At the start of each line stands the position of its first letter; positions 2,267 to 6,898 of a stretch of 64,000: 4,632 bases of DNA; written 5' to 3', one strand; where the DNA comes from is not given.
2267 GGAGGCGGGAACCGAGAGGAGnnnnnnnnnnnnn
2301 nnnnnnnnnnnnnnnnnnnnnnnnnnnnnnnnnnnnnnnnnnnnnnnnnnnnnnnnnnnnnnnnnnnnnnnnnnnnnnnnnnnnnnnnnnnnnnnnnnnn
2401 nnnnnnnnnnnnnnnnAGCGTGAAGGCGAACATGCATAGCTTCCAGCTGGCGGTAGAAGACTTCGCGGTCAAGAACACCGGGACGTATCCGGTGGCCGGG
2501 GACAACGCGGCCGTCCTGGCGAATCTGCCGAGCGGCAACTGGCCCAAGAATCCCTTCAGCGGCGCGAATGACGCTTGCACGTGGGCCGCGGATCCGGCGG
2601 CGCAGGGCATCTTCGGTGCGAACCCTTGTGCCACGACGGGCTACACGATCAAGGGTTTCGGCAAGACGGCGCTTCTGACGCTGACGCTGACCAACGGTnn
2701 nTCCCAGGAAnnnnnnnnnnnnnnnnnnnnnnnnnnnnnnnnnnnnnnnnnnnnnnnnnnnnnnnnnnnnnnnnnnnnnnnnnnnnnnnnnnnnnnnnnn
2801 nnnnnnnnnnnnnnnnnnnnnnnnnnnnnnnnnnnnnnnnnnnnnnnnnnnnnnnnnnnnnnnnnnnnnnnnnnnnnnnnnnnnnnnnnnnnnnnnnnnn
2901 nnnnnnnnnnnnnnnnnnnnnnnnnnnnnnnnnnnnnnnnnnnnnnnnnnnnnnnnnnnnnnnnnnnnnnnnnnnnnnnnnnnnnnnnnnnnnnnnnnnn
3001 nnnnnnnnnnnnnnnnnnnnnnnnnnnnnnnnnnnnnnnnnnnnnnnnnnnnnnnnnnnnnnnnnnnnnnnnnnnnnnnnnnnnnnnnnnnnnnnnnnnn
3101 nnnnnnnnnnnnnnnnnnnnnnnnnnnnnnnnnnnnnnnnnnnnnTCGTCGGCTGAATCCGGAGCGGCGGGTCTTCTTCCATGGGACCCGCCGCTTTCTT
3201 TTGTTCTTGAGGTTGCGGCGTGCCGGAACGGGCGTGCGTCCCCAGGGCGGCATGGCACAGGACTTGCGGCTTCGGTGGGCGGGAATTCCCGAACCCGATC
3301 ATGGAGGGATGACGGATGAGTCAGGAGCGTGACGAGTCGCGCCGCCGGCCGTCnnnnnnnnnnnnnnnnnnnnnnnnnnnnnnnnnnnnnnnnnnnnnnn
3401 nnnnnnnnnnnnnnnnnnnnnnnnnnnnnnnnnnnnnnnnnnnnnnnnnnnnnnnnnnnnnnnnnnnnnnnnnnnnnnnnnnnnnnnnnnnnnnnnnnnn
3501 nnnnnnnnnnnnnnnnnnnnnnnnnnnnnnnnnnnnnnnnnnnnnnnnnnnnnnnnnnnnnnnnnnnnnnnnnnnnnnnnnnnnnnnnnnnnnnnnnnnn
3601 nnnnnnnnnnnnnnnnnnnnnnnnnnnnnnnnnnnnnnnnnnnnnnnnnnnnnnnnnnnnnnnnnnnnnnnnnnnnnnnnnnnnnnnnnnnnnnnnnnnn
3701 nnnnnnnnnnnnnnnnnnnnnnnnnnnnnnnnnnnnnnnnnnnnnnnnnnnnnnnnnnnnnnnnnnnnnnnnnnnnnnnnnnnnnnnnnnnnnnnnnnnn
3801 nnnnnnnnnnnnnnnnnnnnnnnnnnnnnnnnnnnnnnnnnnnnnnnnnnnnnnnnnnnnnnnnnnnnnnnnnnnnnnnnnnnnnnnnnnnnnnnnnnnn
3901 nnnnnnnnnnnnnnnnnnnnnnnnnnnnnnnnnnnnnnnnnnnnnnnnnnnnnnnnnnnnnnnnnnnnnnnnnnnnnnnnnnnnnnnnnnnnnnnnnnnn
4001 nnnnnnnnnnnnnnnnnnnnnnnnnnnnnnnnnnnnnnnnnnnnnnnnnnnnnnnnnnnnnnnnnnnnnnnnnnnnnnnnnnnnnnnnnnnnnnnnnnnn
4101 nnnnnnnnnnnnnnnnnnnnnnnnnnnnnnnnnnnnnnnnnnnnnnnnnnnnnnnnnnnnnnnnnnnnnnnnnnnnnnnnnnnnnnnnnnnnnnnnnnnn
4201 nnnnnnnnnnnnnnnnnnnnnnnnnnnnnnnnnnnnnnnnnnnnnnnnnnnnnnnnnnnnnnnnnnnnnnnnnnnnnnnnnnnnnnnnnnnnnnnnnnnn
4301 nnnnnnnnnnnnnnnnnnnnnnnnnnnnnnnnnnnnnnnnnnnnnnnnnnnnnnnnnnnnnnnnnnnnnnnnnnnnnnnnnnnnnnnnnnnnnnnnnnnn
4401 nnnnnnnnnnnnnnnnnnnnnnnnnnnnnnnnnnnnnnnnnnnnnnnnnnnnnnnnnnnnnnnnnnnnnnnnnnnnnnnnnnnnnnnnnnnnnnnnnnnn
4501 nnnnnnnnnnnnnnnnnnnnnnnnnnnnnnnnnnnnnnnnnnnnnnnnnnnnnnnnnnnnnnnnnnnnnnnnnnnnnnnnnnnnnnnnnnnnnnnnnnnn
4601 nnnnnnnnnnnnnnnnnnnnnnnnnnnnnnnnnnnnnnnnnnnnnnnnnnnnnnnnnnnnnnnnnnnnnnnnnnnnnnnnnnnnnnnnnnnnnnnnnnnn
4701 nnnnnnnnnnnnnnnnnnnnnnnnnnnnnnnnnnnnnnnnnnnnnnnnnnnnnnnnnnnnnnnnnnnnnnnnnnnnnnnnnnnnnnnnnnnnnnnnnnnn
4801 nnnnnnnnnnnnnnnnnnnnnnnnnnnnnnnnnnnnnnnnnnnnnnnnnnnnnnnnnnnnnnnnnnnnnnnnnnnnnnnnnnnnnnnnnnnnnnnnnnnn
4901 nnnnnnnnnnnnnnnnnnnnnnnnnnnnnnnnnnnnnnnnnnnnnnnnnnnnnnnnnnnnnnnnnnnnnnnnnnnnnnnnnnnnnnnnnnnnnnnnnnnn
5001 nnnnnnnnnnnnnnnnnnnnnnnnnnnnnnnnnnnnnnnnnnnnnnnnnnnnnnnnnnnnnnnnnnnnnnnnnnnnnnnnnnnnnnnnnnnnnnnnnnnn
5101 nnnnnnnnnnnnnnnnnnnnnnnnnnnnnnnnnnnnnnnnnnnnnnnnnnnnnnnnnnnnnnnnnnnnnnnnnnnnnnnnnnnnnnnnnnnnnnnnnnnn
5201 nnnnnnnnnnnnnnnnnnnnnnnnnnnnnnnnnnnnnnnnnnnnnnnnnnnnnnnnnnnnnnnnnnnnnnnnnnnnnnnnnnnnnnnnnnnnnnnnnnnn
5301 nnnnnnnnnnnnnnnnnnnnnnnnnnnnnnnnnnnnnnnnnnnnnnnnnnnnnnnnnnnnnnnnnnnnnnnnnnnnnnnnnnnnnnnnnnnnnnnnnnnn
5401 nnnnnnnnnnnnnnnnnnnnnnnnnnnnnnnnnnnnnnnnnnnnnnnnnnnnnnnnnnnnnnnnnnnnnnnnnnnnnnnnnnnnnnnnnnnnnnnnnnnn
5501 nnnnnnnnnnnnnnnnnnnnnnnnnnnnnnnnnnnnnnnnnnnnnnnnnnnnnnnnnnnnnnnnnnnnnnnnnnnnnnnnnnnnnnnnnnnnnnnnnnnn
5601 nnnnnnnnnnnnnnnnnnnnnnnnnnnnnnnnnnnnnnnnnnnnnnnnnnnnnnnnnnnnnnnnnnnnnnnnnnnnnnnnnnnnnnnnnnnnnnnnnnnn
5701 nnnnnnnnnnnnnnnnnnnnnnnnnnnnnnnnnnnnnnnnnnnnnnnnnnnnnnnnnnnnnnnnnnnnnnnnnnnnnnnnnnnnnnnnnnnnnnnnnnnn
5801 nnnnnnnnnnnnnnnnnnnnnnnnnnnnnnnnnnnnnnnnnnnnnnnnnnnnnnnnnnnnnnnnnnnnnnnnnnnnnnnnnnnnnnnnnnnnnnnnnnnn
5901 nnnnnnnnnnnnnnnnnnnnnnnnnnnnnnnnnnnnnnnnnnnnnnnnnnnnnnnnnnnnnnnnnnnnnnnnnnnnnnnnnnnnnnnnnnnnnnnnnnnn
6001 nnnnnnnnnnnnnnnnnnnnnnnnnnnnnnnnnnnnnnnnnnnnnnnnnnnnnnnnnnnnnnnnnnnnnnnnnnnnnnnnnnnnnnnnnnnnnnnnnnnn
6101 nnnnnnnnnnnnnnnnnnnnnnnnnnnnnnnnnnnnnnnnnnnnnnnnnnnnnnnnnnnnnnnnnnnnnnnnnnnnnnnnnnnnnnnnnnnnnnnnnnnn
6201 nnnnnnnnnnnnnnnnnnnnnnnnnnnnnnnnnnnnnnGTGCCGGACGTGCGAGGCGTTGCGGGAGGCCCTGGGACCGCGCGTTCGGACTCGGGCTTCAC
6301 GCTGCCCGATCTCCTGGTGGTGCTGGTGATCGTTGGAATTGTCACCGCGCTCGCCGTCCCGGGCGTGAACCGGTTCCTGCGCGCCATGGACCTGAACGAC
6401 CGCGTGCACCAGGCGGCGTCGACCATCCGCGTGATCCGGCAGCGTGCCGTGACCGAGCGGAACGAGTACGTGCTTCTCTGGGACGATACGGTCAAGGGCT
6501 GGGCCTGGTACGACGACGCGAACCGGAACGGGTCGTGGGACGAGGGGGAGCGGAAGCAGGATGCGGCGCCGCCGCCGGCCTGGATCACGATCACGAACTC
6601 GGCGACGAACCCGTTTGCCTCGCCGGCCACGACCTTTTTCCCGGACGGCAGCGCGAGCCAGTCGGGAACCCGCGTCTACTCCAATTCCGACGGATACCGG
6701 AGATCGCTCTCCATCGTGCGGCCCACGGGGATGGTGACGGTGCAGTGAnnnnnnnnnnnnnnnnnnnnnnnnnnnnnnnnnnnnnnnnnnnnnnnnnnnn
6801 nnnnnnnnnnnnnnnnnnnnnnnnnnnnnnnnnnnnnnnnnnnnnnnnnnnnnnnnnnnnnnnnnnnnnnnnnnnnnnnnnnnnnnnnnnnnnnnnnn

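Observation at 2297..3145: Tandem major-pilin paralogs that differ only at four surface positions plus the leader peptide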

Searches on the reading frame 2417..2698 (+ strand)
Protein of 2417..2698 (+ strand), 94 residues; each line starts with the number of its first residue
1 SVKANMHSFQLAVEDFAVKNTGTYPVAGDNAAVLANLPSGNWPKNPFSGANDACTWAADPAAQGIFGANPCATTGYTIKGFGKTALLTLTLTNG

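Call 14: find_related_loci(query=window:2417-2698:+, collection=metagenome_contigs, flank=5000)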
Query seq(94 aa) (94 aa) in metagenome_contigs; peptide patterns used: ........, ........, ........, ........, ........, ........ (x = any residue, [..] = any of these).
430 stretches matched a pattern; 162 encode a relative of the query (tblastn E <= 1e-3); the best 80 are kept; 79 distinct loci.
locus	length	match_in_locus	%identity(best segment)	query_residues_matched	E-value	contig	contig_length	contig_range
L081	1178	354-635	98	1-94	6e-64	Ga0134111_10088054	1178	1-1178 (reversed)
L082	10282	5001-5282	100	1-94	2e-60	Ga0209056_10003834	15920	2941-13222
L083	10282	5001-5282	98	1-94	6e-60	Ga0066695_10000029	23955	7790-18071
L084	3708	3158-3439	96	1-94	4e-58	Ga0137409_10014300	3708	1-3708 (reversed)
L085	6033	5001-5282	96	1-94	4e-58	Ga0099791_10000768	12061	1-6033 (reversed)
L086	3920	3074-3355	96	1-94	2e-58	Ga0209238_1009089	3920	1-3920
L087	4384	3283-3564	96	1-94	5e-58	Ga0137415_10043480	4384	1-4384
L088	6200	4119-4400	87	1-94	1e-52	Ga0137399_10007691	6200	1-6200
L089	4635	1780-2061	87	1-94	1e-52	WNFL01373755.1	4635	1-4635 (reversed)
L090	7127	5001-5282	87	1-94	1e-51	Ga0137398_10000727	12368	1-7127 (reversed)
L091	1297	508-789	83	1-94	1e-51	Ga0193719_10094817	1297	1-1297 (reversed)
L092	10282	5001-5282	91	1-94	7e-50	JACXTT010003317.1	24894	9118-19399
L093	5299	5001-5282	84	1-94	5e-50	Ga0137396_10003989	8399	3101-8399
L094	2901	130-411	93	1-94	5e-50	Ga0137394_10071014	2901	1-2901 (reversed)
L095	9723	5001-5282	84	1-94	8e-49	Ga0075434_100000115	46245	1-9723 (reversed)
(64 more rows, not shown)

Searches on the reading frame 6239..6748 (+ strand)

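Call 6: search_protein_families(library=pfam, proteins=[window:6239-6748:+], max_evalue=0.01)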
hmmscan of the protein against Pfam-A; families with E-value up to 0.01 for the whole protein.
window:6239-6748:+ (169 aa): 2 families
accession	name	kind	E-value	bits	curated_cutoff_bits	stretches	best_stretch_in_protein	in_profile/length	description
PF12019.13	GspH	-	3.2e-09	37.7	21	1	58-159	4-104/108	Type II transport protein GspH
PF07963.17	N_methyl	-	0.00056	19.8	21.2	1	15-39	2-26/27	Prokaryotic N-terminal methylation motif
